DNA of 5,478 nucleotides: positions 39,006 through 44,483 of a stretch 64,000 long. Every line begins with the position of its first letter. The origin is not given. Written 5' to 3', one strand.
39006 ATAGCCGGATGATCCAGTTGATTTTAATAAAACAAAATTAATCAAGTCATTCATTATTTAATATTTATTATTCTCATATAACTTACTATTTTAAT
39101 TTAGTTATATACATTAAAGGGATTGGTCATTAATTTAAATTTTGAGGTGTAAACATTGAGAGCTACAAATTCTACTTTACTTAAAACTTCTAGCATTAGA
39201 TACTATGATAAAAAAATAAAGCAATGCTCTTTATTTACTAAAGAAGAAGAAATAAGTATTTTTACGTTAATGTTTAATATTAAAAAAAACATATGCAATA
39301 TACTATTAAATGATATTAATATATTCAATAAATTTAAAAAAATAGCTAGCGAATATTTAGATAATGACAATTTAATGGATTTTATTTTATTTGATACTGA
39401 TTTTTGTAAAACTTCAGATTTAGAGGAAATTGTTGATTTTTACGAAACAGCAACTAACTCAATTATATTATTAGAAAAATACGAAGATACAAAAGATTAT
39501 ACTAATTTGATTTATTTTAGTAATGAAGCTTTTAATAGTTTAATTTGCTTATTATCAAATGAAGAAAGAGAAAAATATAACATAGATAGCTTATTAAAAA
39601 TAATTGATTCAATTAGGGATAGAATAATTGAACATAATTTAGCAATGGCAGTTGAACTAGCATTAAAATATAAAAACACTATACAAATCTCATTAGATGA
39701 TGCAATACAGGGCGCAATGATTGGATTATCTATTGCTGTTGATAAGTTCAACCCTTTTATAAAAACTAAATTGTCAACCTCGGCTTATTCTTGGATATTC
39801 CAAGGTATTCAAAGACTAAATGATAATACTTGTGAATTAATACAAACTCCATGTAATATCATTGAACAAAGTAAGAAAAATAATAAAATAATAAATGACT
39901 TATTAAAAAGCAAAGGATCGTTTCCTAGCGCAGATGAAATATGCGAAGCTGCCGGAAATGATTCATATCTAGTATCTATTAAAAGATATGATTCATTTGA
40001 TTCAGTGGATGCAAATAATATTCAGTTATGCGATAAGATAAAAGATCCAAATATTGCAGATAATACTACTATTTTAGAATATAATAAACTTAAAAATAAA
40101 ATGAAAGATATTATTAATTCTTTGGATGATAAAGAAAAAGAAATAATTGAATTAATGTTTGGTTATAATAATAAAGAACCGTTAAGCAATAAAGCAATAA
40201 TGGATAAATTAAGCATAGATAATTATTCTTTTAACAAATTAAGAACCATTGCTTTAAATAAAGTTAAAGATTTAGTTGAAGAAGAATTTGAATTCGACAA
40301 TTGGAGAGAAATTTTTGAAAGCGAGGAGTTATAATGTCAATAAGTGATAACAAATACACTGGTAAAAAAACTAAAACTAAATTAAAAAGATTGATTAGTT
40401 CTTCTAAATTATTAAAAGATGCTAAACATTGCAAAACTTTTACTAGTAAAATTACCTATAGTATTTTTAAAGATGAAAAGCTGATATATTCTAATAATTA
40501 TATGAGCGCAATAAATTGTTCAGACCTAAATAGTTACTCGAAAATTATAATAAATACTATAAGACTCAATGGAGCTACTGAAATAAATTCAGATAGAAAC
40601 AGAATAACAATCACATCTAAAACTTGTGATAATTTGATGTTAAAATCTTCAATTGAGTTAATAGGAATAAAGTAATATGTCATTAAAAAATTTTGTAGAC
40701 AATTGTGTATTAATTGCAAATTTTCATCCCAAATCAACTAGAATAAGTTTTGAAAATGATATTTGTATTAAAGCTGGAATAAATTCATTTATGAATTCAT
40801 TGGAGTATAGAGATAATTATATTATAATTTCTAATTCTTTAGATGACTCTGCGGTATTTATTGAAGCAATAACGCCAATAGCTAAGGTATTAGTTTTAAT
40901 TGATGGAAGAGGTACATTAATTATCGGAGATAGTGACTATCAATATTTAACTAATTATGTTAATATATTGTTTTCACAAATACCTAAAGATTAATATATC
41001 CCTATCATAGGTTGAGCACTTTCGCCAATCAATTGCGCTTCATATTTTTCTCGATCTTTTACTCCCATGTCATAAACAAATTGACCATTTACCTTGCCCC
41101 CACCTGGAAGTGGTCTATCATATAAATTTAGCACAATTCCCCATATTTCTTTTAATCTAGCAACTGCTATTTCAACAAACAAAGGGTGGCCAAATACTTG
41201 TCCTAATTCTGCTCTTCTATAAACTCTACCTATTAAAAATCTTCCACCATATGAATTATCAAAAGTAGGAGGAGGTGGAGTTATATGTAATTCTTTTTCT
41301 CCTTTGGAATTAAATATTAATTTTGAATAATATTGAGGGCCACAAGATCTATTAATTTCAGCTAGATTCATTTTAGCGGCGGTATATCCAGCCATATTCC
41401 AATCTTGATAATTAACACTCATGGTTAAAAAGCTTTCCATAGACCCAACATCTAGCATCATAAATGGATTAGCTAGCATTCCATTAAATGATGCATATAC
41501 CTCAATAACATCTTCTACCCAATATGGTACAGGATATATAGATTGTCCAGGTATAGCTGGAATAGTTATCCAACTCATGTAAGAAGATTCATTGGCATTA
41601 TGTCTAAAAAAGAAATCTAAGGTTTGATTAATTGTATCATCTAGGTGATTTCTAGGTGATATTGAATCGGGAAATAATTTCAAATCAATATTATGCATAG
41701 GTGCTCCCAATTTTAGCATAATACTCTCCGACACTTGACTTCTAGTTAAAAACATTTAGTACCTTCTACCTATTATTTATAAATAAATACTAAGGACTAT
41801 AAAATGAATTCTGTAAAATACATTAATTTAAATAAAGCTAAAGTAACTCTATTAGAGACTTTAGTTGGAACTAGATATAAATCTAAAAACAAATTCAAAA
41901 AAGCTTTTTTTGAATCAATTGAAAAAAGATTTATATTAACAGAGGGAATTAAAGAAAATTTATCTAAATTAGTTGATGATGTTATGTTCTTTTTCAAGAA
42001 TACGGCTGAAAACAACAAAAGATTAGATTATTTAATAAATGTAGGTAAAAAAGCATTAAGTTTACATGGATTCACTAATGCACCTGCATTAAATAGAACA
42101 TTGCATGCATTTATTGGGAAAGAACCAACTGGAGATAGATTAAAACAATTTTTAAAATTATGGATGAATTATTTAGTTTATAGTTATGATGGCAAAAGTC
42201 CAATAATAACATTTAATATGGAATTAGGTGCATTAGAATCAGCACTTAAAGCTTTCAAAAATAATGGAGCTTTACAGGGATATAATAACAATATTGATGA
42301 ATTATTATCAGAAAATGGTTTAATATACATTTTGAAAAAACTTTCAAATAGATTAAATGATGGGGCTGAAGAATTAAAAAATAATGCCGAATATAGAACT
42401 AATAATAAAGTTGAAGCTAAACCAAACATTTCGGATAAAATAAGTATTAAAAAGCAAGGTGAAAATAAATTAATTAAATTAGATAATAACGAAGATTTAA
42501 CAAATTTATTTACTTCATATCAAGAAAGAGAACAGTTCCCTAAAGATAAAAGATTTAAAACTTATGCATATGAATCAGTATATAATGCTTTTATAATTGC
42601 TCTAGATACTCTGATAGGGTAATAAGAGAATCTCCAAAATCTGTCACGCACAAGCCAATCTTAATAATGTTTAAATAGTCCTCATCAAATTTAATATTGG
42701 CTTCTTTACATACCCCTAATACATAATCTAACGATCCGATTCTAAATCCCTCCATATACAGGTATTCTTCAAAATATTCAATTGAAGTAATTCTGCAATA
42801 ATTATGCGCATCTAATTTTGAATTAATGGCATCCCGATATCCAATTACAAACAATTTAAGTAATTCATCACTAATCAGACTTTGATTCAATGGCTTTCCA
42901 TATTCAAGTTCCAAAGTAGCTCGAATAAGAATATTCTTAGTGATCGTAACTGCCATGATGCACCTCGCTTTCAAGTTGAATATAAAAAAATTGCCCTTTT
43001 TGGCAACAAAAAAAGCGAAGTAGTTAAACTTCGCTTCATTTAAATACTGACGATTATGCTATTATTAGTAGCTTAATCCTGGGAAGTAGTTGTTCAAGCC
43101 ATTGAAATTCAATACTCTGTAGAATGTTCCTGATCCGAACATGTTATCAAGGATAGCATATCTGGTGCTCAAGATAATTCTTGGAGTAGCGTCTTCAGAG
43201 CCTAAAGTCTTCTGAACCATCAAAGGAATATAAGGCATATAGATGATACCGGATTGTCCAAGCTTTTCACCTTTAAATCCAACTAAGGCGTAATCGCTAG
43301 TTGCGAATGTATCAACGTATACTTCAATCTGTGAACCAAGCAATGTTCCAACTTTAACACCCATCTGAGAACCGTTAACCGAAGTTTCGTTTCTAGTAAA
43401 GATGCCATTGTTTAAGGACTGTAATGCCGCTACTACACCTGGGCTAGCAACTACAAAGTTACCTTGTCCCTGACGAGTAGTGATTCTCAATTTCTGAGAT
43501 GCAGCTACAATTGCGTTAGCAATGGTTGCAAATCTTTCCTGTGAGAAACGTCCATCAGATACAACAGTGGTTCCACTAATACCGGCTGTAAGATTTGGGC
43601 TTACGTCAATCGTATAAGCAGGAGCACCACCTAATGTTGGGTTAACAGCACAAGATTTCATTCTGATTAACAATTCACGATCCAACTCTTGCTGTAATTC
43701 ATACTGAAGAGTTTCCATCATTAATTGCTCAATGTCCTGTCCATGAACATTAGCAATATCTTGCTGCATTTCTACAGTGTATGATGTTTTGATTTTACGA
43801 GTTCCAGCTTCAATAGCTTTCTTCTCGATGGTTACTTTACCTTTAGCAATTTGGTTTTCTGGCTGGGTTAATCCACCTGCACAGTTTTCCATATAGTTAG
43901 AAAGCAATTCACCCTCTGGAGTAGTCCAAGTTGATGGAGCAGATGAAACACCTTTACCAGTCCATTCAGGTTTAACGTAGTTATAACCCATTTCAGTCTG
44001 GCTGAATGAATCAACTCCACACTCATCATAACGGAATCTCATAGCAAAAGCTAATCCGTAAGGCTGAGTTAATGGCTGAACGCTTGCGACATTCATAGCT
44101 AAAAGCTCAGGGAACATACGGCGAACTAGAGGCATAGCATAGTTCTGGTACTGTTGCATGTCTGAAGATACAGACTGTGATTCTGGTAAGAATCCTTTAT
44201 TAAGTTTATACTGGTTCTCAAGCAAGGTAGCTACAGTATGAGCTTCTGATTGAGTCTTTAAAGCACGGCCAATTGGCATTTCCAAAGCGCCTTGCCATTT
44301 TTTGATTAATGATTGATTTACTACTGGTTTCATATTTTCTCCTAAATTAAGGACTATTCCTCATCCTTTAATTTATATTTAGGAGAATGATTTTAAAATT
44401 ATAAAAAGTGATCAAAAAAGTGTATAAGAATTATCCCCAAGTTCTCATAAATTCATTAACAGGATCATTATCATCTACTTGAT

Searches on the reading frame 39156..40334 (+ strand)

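Call 11: search_protein_families(library=phrogs, proteins=[window:39156-40334:+], max_evalue=0.00001)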
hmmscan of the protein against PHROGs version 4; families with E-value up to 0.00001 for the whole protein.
window:39156-40334:+ (392 aa): 1 family
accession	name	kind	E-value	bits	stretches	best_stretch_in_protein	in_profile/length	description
phrog_351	-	transcription regulation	1.8e-27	97.3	1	135-377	482-729/928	RNA polymerase sigma factor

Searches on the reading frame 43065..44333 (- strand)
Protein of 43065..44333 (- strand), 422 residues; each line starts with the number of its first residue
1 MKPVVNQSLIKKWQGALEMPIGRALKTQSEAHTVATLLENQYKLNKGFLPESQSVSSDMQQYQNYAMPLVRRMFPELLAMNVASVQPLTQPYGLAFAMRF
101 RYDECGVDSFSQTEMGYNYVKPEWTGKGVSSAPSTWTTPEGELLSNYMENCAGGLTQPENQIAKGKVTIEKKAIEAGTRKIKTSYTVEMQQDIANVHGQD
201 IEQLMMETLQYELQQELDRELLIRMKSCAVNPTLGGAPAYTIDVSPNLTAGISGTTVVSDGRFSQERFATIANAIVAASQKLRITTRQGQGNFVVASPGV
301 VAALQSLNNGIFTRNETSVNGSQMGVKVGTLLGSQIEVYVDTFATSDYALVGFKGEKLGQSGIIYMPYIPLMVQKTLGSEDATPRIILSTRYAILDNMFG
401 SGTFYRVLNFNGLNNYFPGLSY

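Call 11: search_protein_families(library=phrogs, proteins=[window:43065-44333:-], max_evalue=0.00001)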
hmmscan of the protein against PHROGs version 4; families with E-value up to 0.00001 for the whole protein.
window:43065-44333:- (422 aa): 2 families
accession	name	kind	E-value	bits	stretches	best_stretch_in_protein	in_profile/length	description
phrog_138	-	head and packaging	1.7e-68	232.7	1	6-399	3-410/444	major head protein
phrog_28442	-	unknown function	5.3e-07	29.3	1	267-402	452-586/604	-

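Call 42: search_dna_similar(query=window:43065-44333:-, collection=phages, mode=protein, max_rows=25)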
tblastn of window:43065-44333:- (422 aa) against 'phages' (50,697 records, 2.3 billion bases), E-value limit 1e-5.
Records with a match: 2579; places in all: 2627; records where one place covers at least 80% of the query: 1251.
Best place of each record, by identity: <60% 2579.
By first word of the organism name: Escherichia 671; Synechococcus 381; Klebsiella 332; Salmonella 203; Vibrio 136; Shigella 89; Aeromonas 86; Acinetobacter 71; Cyanophage 61; Enterobacter 58; and 60 more.
By host as written in the record: - 463; Escherichia coli 282; Klebsiella pneumoniae 115; Synechococcus 107; Escherichia coli O157:H7 39; Synechococcus sp. 38; Salmonella enterica 29; Synechococcus sp. WH7803 28; and 573 more.
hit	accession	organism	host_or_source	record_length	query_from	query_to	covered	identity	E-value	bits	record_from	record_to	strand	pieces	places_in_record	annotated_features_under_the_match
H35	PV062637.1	Nitratidesulfovibrio phage SRB7757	Nitratidesulfovibrio vulgaris ATCC7757 ...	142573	1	413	98%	30.3%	4e-38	152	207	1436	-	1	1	record has no annotation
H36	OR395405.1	Desulfovibrio phage 7757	Desulfovibrio vulgaris ATCC 7757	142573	1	413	98%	30.3%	4e-38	152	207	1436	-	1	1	record has no annotation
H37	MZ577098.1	Methylophilales phage Melnitz-3 EXVC039M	Methylophilales_sp._H5P1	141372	7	406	95%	30.0%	2e-43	168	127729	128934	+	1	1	major capsid protein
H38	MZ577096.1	Methylophilales phage Melnitz-2 EXVC040M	Methylophilales_sp._H5P1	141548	7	406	95%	30.0%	2e-43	168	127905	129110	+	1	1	major capsid protein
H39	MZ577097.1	Methylophilales phage Melnitz EXVC044M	Methylophilales_sp._H5P1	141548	7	406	95%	30.0%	2e-43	168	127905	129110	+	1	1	major capsid protein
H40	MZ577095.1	Methylophilales phage Melnitz-1 EXVC043M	Methylophilales_sp._H5P1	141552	7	406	95%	30.0%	2e-43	168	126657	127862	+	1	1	hypothetical protein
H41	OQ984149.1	Phage C48C1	-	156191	9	417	97%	29.2%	2e-41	162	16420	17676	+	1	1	major head protein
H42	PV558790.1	Variovorax phage V45v66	Variovorax sp. SCN45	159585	9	406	94%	30.0%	1e-37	151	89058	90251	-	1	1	record has no annotation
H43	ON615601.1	Synechococcus phage BUCT-ZZ01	Synechococcus elongatus PCC 7942 = ...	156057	7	406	95%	29.7%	9e-43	166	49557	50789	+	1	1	major capsid protein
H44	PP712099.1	Pseudoalteromonas phage vB_Psh_XG4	Pseudoalteromonas shioyasakiensis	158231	8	402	94%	30.1%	4e-44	170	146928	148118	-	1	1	record has no annotation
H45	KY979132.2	Acidovorax phage ACP17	Acidovorax citrulli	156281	9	406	94%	29.7%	2e-38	153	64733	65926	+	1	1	major capsid protein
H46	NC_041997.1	Acidovorax phage ACP17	Acidovorax citrulli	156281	9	406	94%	29.7%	2e-38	153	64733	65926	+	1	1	major head protein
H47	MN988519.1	Rhizobium phage RHph_I1_18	Rhizobium phaseoli I1_18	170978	4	402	95%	29.5%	3e-41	161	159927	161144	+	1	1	major capsid protein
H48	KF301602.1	Caulobacter phage Cr30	Caulobacter crescentus CB15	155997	1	402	95%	29.2%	2e-37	150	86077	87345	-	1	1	major capsid protein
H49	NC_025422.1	Caulobacter phage Cr30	Caulobacter crescentus CB15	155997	1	402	95%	29.2%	2e-37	150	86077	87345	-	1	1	major head protein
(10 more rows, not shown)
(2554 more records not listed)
